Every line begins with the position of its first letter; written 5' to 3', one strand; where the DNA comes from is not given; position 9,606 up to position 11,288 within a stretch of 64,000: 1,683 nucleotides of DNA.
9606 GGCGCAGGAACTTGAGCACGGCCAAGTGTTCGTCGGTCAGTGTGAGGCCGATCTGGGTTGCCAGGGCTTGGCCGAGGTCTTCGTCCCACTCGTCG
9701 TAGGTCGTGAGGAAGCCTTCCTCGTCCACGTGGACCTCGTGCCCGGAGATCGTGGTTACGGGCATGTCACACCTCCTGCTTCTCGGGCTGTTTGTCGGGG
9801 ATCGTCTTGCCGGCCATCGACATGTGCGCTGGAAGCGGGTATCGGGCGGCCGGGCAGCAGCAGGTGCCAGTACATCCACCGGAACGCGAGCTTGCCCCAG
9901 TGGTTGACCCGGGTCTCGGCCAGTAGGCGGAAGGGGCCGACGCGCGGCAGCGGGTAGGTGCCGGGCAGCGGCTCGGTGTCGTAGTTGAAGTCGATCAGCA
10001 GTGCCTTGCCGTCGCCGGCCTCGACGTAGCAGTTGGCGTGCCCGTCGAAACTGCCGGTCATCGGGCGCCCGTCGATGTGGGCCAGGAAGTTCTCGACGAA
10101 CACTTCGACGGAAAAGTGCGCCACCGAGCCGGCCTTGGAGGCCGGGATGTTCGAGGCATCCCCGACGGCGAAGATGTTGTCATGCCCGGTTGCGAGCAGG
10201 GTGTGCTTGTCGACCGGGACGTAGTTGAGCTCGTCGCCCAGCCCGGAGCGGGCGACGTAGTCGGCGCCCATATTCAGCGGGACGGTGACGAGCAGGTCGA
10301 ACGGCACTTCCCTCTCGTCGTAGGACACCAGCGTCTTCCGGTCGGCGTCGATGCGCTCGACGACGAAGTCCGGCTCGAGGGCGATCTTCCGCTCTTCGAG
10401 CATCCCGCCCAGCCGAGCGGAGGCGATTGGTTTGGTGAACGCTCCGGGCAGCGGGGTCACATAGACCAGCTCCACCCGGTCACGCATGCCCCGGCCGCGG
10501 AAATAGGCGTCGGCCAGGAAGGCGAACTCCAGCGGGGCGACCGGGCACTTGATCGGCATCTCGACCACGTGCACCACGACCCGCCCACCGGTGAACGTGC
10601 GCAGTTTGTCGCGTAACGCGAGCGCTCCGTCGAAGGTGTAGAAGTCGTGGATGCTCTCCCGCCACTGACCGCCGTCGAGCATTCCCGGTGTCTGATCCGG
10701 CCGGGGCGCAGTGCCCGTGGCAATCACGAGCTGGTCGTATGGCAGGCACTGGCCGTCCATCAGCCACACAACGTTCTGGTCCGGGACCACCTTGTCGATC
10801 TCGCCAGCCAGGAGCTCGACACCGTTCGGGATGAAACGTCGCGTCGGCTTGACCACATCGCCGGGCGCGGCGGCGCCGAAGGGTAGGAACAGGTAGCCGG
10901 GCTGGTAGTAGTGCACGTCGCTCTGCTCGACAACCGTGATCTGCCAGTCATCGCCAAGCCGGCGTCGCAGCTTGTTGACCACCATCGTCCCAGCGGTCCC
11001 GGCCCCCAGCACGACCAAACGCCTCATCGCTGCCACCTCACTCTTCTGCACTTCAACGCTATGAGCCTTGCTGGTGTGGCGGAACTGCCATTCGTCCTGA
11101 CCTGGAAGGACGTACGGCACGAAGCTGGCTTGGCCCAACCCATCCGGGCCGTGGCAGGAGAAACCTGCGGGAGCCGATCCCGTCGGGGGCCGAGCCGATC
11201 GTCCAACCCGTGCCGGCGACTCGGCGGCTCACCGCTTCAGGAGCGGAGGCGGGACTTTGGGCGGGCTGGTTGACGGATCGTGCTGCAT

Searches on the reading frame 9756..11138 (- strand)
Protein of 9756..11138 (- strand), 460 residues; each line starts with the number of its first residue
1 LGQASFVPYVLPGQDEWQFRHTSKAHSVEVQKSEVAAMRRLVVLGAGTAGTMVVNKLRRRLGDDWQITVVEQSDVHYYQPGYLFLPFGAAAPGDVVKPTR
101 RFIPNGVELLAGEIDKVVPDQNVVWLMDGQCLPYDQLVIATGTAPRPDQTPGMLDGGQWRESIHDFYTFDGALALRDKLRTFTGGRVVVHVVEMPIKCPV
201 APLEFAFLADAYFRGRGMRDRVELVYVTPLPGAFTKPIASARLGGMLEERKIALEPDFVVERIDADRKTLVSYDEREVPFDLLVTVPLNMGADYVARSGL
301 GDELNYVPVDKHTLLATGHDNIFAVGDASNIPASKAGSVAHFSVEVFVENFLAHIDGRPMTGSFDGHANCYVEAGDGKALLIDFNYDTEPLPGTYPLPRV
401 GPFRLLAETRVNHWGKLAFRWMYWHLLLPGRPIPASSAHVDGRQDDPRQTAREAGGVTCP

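Call 48: search_protein_families(library=pfam, max_evalue=0.0001, proteins=[window:9756-11138:-])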
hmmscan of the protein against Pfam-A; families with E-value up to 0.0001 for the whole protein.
window:9756-11138:- (460 aa): 1 family
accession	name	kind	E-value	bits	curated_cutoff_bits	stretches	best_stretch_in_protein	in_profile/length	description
PF07992.20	Pyr_redox_2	-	6.5e-19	68.9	26.1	1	40-333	2-282/291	Pyridine nucleotide-disulphide oxidoreductase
